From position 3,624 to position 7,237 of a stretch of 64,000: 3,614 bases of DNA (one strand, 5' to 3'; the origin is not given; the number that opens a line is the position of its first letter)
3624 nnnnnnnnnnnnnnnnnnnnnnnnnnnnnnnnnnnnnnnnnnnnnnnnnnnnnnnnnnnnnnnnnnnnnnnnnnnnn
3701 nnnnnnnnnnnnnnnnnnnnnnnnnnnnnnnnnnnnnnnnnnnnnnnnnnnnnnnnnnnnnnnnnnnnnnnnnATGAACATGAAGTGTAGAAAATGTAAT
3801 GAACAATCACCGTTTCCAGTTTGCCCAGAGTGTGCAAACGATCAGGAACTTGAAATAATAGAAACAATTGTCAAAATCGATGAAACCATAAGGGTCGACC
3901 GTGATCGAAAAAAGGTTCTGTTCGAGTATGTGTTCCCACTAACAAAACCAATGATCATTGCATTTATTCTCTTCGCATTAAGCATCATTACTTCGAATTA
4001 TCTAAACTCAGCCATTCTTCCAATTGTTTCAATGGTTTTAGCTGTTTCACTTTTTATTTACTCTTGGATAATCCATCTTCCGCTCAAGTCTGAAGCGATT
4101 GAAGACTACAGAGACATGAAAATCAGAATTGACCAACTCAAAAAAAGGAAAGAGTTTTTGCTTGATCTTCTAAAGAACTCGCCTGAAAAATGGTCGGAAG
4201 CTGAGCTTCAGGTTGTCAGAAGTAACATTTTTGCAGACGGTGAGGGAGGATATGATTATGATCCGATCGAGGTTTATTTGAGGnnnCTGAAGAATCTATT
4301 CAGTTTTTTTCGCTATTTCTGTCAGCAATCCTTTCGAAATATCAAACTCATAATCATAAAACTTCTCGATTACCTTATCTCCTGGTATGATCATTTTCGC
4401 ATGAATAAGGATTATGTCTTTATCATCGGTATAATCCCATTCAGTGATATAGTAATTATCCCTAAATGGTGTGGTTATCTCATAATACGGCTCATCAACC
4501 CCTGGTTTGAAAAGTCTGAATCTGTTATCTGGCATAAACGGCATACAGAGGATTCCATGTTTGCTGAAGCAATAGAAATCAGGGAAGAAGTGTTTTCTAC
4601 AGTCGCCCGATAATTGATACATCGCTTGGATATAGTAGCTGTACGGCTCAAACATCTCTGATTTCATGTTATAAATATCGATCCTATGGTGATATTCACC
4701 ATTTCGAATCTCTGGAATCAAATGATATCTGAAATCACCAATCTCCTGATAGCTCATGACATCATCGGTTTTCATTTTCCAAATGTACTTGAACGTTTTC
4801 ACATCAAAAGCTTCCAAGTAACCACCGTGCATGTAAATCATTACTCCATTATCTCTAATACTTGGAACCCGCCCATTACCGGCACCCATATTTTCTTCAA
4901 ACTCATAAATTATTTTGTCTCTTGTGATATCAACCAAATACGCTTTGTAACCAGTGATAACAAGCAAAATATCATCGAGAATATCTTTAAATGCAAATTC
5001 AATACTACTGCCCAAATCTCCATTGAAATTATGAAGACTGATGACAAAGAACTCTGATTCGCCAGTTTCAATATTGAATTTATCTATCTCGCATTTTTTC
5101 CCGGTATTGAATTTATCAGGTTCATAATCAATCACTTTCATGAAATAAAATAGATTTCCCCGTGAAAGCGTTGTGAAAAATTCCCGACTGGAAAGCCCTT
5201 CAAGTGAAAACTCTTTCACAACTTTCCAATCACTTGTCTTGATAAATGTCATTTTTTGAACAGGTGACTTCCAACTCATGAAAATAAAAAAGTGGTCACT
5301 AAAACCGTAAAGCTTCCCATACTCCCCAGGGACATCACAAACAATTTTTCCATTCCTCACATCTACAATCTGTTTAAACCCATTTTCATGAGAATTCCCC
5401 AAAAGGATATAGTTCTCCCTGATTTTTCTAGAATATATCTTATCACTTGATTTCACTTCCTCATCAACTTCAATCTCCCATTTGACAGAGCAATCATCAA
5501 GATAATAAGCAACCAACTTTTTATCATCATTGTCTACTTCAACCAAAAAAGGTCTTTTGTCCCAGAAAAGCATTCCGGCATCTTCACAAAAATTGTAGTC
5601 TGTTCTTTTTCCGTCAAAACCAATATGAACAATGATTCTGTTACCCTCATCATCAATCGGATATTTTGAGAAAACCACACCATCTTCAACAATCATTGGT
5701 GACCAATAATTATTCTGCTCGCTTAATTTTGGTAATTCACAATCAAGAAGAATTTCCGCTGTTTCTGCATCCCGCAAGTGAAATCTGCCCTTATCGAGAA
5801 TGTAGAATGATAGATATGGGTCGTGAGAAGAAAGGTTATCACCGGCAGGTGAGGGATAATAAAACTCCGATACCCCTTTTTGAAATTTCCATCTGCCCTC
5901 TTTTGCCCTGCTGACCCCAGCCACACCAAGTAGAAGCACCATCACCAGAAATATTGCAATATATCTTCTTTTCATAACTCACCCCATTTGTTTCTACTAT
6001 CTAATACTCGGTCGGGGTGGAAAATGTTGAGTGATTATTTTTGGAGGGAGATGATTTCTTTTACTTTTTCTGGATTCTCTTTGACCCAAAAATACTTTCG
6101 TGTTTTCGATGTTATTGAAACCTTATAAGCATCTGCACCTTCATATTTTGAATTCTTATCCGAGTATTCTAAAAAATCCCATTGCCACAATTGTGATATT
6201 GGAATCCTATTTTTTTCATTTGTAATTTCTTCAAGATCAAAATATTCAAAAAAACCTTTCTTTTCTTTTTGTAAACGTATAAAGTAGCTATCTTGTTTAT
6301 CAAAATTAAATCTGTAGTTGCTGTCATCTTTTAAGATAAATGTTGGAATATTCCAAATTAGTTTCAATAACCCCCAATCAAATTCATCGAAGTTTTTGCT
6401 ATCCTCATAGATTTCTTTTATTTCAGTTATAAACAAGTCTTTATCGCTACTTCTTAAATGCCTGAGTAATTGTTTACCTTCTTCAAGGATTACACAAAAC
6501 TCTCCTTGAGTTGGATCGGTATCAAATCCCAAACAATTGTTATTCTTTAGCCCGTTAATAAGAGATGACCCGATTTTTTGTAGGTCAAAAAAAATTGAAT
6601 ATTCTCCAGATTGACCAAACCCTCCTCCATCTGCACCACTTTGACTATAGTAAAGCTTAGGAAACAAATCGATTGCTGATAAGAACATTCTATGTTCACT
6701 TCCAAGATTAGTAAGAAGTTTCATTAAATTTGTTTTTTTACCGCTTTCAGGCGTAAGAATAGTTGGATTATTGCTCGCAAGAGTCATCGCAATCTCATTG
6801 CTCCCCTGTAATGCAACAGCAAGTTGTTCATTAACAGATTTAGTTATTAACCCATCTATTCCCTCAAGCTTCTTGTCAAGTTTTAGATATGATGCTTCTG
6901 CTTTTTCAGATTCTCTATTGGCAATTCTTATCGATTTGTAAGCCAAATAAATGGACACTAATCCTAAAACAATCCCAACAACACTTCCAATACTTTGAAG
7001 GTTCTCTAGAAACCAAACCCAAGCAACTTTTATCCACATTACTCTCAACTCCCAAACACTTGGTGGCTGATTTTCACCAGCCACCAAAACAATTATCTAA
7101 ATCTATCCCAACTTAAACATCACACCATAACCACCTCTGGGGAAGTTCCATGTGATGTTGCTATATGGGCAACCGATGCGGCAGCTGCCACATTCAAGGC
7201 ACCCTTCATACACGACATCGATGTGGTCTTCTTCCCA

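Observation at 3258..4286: Tandem pair of small zinc-ribbon plus 2TM paralogues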

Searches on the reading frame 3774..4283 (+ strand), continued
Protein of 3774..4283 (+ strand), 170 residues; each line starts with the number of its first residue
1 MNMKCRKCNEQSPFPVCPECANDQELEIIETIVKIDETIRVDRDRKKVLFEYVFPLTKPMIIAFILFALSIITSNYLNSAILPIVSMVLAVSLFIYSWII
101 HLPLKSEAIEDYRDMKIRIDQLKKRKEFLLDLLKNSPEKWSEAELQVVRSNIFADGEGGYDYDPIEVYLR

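Call 74: fold_search(model_id=the predicted structure, library=viral)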
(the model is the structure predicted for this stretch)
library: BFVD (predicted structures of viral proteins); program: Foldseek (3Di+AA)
matches with E <= 10: 585; with E <= 0.001: 0
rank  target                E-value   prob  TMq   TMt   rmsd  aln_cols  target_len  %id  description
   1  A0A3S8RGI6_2          1.2e-01  0.98  0.42  0.06  11.3       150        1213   19  Polyprotein [Celery latent virus]
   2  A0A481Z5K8            1.3e-01  0.60  0.28  0.25  13.7       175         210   14  Uncharacterized protein [Pithovirus LCPAC103]
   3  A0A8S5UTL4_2          1.8e-01  0.96  0.44  0.08  12.5       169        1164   11  Morphogenesis protein 1 hydrolase [Myoviridae sp. ctYA416]
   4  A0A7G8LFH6            2.3e-01  0.87  0.32  0.40   8.3       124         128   12  (no name in the UniProt tables at hand)
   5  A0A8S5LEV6            2.7e-01  0.99  0.45  0.48   4.4       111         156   13  Uncharacterized protein [Siphoviridae sp. ct3CA7]
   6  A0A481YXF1            3.0e-01  0.87  0.47  0.34   7.0       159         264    8  SMODS and SLOG-associating 2TM effector domain-containing protein [Marseillevirus LCMAC201]
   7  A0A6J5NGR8            3.0e-01  0.51  0.25  0.32   7.0       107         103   18  Uncharacterized protein [uncultured Caudovirales phage]
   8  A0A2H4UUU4            3.7e-01  0.75  0.41  0.44  14.8       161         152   17  Uncharacterized protein [Bodo saltans virus]
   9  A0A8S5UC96            3.7e-01  0.35  0.26  0.10  16.0       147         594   12  STRUCTURAL MAINTENANCE OF CHROMOSOMES PROTEIN [Siphoviridae sp. ctgN495]
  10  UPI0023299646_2       3.9e-01  0.60  0.32  0.08  12.2       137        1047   14  (no name look-up for this kind of identifier)
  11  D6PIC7                3.9e-01  0.41  0.29  0.25  22.5       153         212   12  Internal virion protein [uncultured phage MedDCM-OCT-S08-C41]
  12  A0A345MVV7            4.1e-01  0.66  0.41  0.20  16.9       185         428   14  (no name in the UniProt tables at hand)
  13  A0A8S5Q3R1            4.1e-01  0.63  0.38  0.40  11.6       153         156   14  Uncharacterized protein [Siphoviridae sp. ctLqe90]
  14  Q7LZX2                4.4e-01  0.84  0.38  0.34   5.7       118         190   15  Nonstructural protein NS3 (Fragment) [Palyam virus]
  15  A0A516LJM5            4.4e-01  0.54  0.33  0.26  18.0       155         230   15  (no name in the UniProt tables at hand)
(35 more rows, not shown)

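Call 81: search_protein_families(library=pfam, proteins=[L002:7582-7995:+, L015:7086-7505:+, L010:4866-5276:+, P0018, P0009, P0015, L016:7474-8001:+], max_evalue=10)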
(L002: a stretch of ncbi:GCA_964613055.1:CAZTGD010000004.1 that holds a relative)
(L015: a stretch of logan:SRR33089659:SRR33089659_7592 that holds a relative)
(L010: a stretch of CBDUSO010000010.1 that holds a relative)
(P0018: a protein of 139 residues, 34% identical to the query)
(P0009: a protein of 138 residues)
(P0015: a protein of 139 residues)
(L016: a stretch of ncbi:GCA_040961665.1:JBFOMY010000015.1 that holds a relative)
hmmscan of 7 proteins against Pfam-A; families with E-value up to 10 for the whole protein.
L002:7582-7995:+ (138 aa): 7 families
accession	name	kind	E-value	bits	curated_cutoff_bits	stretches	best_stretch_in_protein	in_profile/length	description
PF19762.4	DUF6249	-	6.2e-05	23.4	33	1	28-101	28-102/104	Domain of unknown function (DUF6249)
PF11239.13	DUF3040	-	0.018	15.7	24.7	1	20-93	4-82/84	Protein of unknown function (DUF3040)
PF08274.17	Zn_Ribbon_YjdM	-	0.04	14.4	30.8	1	12-24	2-14/30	PhnA Zinc-Ribbon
PF14260.11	zf-C4pol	-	0.049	14.4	28.9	1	3-33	1-34/70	C4-type zinc-finger of DNA polymerase delta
PF06781.17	CrgA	-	0.75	10.4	24.8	1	58-96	47-85/89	Cell division protein CrgA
PF20990.2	DUF2207_C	-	4.4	7.4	33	1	53-97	133-183/247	Predicted membrane protein (DUF2207) C-terminal domain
PF16503.10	zn-ribbon_14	-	8.8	6.4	34.9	0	1-18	1-18/32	Zinc-ribbon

L015:7086-7505:+ (140 aa): 5 families
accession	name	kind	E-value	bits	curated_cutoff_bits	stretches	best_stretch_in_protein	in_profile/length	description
PF19762.4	DUF6249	-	4.5e-05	23.8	33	1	28-101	28-102/104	Domain of unknown function (DUF6249)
PF16503.10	zn-ribbon_14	-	0.0094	15.9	34.9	1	1-18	1-18/32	Zinc-ribbon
PF14163.11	SieB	-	0.026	14.6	26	1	74-134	28-88/147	Super-infection exclusion protein B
PF12420.13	DUF3671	-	0.03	14.2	34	1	21-98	125-202/223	Fam-L, Fam-M like protein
PF20990.2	DUF2207_C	-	8.8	6.4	33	1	24-97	105-183/247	Predicted membrane protein (DUF2207) C-terminal domain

L010:4866-5276:+ (137 aa): 9 families
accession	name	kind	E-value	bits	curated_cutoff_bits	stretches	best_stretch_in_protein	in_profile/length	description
PF02207.25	zf-UBR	-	0.03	14.9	25.2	1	2-23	14-35/69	Putative zinc finger in N-recognin (UBR box)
PF14260.11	zf-C4pol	-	0.04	14.6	28.9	1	3-31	1-28/70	C4-type zinc-finger of DNA polymerase delta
PF07766.19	LETM1_RBD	-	0.08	12.9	25.3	1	84-125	24-61/229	LETM1-like, RBD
PF11239.13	DUF3040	-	0.084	13.6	24.7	1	49-96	36-78/84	Protein of unknown function (DUF3040)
PF04842.18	DUF639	-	0.13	12.1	37.1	1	80-115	172-207/231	Plant protein of unknown function (DUF639)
PF24844.1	PolC_DP2_central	-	0.14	11.5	24.3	1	2-28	337-363/372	DNA polymerase II large subunit DP2, central domain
PF18073.7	Zn_ribbon_LapB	-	1.5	9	25.7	0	3-10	3-10/28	Rubredoxin metal binding domain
PF24463.1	DUF7577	-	1.7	8.8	28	1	3-21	5-25/27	Domain of unknown function (DUF7577)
PF08274.17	Zn_Ribbon_YjdM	-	4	8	30.8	0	2-21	4-28/30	PhnA Zinc-Ribbon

P0018 (139 aa): 2 families
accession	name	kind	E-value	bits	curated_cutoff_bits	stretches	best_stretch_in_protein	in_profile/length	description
PF10140.15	YukC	-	0.075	12.4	27.4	1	31-76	169-214/357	WXG100 protein secretion system (Wss), protein YukC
PF14007.11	YtpI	-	0.13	13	29.4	1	53-99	31-78/87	YtpI-like protein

P0009 (138 aa): 6 families
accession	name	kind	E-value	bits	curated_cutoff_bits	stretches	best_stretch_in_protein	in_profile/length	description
PF12420.13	DUF3671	-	0.00078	19.4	34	1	10-95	113-203/223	Fam-L, Fam-M like protein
PF14260.11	zf-C4pol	-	0.033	14.9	28.9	1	3-40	1-38/70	C4-type zinc-finger of DNA polymerase delta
PF11381.13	DUF3185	-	0.36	11.2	25.3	1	81-101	2-22/59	Protein of unknown function (DUF3185)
PF10892.13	DUF2688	-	0.37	10.7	25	1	14-25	37-48/56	Protein of unknown function (DUF2688)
PF09656.15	PGPGW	-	0.66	10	23.3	2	78-104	3-29/53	Putative transmembrane protein (PGPGW)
PF07787.17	TMEM43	-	3.3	7.5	23.3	1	49-85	180-217/250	Transmembrane protein 43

P0015 (139 aa): 4 families
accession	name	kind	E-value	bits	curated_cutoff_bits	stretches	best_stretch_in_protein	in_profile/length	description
PF12409.13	P5-ATPase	-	1.2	9.7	22.7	1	77-108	15-46/125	P5-type ATPase cation transporter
PF16503.10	zn-ribbon_14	-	4.4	7.3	34.9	1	3-19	2-18/32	Zinc-ribbon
PF18917.5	LiaI-LiaF-like_TM1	-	5.4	7.6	27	1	60-81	2-23/42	LiaI-LiaF-like transmembrane region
PF13779.11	DUF4175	-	9.6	4.5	27.3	0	48-90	6-48/825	Domain of unknown function (DUF4175)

L016:7474-8001:+ (176 aa): 7 families
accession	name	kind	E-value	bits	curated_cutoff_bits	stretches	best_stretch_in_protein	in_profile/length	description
PF14260.11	zf-C4pol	-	0.0026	18.4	28.9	1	4-42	1-39/70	C4-type zinc-finger of DNA polymerase delta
PF09843.14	DUF2070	-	0.0079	15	30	1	53-157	129-209/561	Predicted membrane protein (DUF2070)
PF13815.11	Dzip-like_N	-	0.033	14.6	27.9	1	120-174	56-110/118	Iguana/Dzip1-like DAZ-interacting protein N-terminal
PF10186.14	ATG14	-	0.034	13.7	33.2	1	4-46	1-43/347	Vacuolar sorting 38 and autophagy-related subunit 14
PF23733.2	GRXCR1-2_C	-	0.041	14.3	26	1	4-24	1-20/47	GRXCR1/2, C-terminal domain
PF00122.25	E1-E2_ATPase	-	0.1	12.6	28.1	1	4-104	74-161/181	E1-E2 ATPase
PF01384.25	PHO4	-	0.32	10.4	33.7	1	42-111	113-161/350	Phosphate transporter family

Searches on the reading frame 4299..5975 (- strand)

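Call 6: search_protein_families(library=pfam, proteins=[window:4299-5975:-], max_evalue=1)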
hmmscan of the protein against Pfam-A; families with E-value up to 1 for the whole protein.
window:4299-5975:- (559 aa): 2 families
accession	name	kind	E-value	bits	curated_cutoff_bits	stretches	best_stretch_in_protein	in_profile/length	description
PF13570.13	Beta-prop_ACSF4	-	0.0017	18.3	133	1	149-214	68-128/329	Beta-alanine-activating enzyme, beta-propeller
PF13051.11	DUF3912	-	0.054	14.2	23.1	1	516-542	58-85/92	Protein of unknown function (DUF3912)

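Call 7: search_protein_families(library=ncbifam, proteins=[window:4299-5975:-], max_evalue=1)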
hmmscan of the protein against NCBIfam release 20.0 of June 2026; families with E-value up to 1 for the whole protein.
window:4299-5975:- (559 aa): 2 families
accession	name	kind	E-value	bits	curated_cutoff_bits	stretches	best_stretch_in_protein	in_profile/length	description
NF000063.1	Fos_BSH_Sepi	exception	0.0022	18.1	300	0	103-140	104-141/142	FosB family fosfomycin resistance bacillithiol transferase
NF058665.1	HaHSL_fam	equivalog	0.026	13.9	320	1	370-399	55-84/260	hormone-sensitive lipase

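Call 15: search_protein_families(library=padloc, proteins=[window:4299-5975:-], max_evalue=1)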
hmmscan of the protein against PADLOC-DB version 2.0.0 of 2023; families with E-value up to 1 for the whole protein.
window:4299-5975:- (559 aa): 0 families

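Call 16: search_protein_families(library=phrogs, proteins=[window:4299-5975:-], max_evalue=1)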
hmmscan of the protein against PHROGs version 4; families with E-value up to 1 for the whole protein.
window:4299-5975:- (559 aa): 1 family
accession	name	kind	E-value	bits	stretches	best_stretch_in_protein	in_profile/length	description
phrog_5845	-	unknown function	0.048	14.6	1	158-214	71-127/170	-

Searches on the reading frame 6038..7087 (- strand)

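Call 6: search_protein_families(library=pfam, proteins=[window:6038-7087:-], max_evalue=1)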
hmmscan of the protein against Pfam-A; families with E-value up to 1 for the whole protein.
window:6038-7087:- (350 aa): 0 families

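Call 7: search_protein_families(library=ncbifam, proteins=[window:6038-7087:-], max_evalue=1)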
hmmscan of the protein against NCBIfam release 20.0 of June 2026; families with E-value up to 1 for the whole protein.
window:6038-7087:- (350 aa): 1 family
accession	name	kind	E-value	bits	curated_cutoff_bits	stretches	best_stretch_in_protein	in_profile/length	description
TIGR02992.1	ectoine_eutC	equivalog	0.16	11.1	471.65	1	49-111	153-210/326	ectoine utilization protein EutC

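Call 15: search_protein_families(library=padloc, proteins=[window:6038-7087:-], max_evalue=1)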
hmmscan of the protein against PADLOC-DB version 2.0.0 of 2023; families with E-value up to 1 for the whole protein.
window:6038-7087:- (350 aa): 0 families

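Call 16: search_protein_families(library=phrogs, proteins=[window:6038-7087:-], max_evalue=1)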
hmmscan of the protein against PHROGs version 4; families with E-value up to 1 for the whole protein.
window:6038-7087:- (350 aa): 2 families
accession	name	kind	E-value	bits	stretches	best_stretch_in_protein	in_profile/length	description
phrog_20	-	lysis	0.053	14.3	1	22-77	47-109/151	holin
phrog_15753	-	unknown function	0.3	12.6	1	278-303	28-53/70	-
